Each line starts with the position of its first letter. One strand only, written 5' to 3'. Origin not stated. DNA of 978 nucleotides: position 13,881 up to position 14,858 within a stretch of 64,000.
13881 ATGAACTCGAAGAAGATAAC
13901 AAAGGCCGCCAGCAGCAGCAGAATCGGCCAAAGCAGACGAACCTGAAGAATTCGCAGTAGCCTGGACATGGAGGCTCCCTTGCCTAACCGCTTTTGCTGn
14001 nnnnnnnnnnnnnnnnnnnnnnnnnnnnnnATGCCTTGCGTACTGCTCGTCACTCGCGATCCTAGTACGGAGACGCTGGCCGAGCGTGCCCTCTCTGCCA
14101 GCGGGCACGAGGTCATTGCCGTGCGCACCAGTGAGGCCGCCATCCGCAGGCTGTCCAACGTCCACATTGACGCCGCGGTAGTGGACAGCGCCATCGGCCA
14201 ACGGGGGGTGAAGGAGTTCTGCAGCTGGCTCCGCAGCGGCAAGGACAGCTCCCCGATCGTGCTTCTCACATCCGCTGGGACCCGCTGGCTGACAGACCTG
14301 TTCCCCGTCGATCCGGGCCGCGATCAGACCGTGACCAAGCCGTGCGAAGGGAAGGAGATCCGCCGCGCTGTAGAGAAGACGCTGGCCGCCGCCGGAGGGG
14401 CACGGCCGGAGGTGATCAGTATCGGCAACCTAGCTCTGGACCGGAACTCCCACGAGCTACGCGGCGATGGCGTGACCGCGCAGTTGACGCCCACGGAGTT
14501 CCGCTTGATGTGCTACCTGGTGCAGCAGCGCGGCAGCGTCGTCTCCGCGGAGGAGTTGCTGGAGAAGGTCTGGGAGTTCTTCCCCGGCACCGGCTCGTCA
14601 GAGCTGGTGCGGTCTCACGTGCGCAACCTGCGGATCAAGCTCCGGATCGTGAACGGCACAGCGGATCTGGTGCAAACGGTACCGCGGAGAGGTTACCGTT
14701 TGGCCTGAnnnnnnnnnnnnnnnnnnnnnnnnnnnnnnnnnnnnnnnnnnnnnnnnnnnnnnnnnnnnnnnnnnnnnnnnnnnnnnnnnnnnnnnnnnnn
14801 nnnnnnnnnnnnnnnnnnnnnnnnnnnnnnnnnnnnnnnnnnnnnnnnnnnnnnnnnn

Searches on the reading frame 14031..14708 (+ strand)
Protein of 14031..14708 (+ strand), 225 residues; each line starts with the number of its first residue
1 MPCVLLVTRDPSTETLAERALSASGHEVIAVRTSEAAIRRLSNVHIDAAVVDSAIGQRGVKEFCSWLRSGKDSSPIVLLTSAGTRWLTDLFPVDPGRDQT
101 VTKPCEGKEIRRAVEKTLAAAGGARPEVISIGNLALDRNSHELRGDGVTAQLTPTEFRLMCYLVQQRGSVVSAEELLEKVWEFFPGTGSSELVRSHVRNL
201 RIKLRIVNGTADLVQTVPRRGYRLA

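Call 9: search_protein_families(library=pfam, proteins=[window:14031-14708:+], max_evalue=0.01)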
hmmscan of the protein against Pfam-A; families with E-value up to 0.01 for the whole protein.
window:14031-14708:+ (225 aa): 3 families
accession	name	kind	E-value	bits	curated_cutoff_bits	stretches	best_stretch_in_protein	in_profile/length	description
PF00486.34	Trans_reg_C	-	6.9e-19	68.1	26.2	1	150-224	4-77/77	Transcriptional regulatory protein, C terminal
PF00072.30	Response_reg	-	5.1e-07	30.3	30.2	1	4-114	1-110/111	Response regulator receiver domain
PF21695.3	GlnR_1st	-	0.0032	17.8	27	1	4-83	3-79/111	Transcription regulator GlnR, N-terminal domain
